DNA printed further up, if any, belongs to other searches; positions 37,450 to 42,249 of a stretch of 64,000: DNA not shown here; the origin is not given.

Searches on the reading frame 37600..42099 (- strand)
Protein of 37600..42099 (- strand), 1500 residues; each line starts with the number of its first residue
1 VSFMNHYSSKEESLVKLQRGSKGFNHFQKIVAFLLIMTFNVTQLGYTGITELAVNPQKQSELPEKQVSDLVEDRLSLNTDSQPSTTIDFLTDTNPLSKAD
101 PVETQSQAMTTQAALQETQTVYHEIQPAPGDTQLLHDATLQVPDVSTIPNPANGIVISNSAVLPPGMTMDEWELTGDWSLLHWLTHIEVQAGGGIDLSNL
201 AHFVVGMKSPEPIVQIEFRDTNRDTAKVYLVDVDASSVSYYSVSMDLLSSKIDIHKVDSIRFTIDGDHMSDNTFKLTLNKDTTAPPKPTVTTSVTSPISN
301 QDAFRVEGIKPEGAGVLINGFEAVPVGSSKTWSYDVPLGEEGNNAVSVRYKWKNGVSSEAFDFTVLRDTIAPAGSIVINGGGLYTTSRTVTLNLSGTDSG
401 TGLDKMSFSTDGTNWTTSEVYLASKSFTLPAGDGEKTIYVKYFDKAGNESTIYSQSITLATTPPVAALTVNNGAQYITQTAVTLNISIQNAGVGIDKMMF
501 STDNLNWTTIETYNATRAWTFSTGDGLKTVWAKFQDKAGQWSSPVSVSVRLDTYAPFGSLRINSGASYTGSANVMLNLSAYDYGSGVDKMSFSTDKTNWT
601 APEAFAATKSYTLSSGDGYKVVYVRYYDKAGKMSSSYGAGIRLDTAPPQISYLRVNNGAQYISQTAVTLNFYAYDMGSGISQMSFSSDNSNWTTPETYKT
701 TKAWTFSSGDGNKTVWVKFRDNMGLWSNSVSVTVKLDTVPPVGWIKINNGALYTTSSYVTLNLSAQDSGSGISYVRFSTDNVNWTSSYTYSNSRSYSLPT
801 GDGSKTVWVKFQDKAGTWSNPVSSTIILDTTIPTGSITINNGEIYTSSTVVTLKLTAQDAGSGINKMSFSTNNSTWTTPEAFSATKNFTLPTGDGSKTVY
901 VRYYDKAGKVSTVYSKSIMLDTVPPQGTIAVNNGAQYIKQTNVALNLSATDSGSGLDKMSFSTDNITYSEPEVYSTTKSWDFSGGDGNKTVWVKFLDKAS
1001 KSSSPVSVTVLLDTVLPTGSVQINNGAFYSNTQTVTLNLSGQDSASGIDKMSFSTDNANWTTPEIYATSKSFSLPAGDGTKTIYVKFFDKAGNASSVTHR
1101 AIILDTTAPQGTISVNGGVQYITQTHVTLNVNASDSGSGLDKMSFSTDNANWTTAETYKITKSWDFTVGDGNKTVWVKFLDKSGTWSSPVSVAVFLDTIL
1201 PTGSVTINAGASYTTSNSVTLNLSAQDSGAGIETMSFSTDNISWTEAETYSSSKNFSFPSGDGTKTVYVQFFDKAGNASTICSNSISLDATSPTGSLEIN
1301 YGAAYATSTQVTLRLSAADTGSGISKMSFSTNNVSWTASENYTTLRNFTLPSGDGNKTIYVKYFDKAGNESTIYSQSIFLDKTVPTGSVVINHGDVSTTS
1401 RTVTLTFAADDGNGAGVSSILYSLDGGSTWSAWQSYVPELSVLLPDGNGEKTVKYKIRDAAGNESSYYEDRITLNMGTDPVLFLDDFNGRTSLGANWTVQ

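Call 6: search_protein_families(library=pfam, proteins=[window:37600-42099:-], max_evalue=0.1)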
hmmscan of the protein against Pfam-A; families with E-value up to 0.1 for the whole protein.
window:37600-42099:- (1500 aa): 8 families
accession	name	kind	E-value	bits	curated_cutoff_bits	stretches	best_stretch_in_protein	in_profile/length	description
PF24893.1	DUF7743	-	1.7e-17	63.7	27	2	1307-1371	18-72/120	Domain of unknown function (DUF7743)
PF12245.14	Big_3_2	-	3.4e-15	56.7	23.3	3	1315-1382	54-122/122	Bacterial Ig-like domain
PF08198.17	Thymopoietin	-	4.7e-11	42.6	28.6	0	885-904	21-40/48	Thymopoietin protein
PF19077.6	Big_13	-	4.1e-10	40.5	27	0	1032-1106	24-102/102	Bacterial Ig-like domain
PF09136.16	Glucodextran_B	-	5.6e-06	26.6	27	1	293-359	8-74/83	Glucodextranase, domain B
PF02920.21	Integrase_DNA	-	0.0016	18.7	27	0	902-925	28-52/70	DNA binding domain of tn916 integrase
PF24154.1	Tis1_ImmP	-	0.0074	16.8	27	0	1080-1100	31-51/74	Tis1 immunity protein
PF10300.15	Iml2-TPR_39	-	0.033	13.3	22.2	1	2-72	193-254/467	Iml2/Tetratricopeptide repeat protein 39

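Call 7: search_protein_families(library=ncbifam, proteins=[window:37600-42099:-], max_evalue=0.01)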
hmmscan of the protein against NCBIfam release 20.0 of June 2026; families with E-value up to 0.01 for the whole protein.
window:37600-42099:- (1500 aa): 3 families
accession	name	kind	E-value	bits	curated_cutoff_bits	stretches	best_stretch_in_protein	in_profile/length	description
NF047446.1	barrel_OmpL47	domain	1.1e-56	189.1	40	9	1400-1466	4-60/68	OmpL47-type beta-barrel domain-containing protein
NF047441.1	Lepto_OmpL47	equivalog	1.2e-40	140.2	250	6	1025-1295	66-329/336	multi-beta-barrel domain surface protein OmpL47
NF052245.1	SorA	equivalog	7.3e-07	28.3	600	0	655-699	293-338/396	SorA family sulfite dehydrogenase catalytic subunit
